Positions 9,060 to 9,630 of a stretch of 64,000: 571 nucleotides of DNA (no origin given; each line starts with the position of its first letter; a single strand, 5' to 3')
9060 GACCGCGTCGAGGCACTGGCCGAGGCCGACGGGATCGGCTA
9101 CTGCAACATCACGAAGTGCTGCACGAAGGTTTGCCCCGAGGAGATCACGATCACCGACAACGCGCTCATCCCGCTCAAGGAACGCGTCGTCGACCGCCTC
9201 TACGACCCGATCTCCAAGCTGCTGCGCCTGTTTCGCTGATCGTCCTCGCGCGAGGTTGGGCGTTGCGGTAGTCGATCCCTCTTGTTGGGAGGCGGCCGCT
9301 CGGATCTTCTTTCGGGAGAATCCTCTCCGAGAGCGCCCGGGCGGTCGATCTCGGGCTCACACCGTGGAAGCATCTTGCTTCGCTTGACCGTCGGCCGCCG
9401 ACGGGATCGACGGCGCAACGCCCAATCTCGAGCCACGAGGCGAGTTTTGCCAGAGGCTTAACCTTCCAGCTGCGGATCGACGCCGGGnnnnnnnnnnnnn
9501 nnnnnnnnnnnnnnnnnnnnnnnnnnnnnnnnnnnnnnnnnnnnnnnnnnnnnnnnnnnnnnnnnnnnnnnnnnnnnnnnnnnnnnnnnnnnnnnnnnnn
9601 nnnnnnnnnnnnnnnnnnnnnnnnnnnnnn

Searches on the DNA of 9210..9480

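Call 47: search_rna_families(source=window, start=9210, end=9480, threshold=evalue, max_evalue=5)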
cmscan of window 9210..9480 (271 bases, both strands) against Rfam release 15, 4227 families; matches with E-value up to 5: 2.
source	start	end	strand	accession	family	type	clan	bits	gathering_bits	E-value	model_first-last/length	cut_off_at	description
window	9319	9427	-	RF02556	snaR-A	Gene; sRNA;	-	13.4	98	4.1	1-115/115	no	snaR-A sRNA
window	9423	9462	-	RF00372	sroH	Gene; sRNA;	-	10.5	80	2.1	124-161/161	no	sroH RNA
